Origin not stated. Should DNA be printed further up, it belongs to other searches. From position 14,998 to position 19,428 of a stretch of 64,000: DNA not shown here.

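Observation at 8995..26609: Conserved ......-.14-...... direct-repeat motif in four promoters of the giant-secreted-protein locus; putative AraC regulon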

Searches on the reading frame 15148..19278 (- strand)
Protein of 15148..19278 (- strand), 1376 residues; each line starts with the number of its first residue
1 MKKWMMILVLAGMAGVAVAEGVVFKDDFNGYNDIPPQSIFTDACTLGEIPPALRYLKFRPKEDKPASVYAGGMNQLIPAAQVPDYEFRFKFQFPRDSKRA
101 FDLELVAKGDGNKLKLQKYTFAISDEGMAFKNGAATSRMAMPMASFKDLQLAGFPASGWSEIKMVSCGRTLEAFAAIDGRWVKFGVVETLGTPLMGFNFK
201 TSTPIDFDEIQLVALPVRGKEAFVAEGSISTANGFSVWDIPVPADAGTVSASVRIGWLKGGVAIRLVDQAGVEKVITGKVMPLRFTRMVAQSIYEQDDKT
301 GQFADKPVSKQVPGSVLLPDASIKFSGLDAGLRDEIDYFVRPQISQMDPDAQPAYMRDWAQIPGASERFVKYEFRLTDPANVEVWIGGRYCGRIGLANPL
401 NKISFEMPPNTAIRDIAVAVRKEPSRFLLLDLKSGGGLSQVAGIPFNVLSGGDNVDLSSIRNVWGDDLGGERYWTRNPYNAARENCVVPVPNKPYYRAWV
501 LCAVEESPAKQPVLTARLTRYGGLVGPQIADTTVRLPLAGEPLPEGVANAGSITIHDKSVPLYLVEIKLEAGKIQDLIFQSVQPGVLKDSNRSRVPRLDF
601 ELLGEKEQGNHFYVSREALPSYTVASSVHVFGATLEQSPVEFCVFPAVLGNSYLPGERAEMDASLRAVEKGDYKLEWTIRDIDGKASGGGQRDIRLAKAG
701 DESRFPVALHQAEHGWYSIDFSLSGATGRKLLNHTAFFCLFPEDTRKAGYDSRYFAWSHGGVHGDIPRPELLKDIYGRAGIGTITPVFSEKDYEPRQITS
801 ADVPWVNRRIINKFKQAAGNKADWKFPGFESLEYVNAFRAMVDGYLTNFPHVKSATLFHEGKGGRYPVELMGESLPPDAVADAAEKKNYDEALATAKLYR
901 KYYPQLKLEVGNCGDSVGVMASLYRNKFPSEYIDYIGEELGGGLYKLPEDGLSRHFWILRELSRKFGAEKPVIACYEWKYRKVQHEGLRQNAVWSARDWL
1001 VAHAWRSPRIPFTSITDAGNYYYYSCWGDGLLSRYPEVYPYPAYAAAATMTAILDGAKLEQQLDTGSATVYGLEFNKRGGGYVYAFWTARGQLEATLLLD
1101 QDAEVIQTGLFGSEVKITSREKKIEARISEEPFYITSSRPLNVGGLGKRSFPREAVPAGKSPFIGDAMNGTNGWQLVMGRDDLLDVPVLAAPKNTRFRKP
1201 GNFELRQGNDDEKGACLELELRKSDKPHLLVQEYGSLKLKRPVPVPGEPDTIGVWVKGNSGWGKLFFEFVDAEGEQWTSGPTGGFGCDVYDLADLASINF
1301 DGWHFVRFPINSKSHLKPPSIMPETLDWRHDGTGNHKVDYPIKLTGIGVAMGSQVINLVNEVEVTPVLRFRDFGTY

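Call 10: search_protein_families(library=pfam, proteins=[window:15148-19278:-], max_evalue=0.01)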
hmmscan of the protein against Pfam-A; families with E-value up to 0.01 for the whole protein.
window:15148-19278:- (1376 aa): 0 families

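Call 45: search_protein_families(library=ncbifam, proteins=[window:15148-19278:-], max_evalue=0.01)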
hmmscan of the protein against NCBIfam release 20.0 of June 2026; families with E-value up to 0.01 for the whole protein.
window:15148-19278:- (1376 aa): 0 families

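Call 50: search_solved_structures(query=window:15148-19278:-, max_evalue=1)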
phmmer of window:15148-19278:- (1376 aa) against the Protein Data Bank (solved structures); distinct sequences matched with E-value up to 1: 1.
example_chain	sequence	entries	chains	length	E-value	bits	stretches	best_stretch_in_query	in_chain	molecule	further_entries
6axd_A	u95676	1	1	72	0.22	12.1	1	312-354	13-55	DNA repair protein REV1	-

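Call 56: search_protein_families(library=pfam, proteins=[window:15148-19278:-], max_evalue=5)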
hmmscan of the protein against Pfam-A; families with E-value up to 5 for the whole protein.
window:15148-19278:- (1376 aa): 0 families
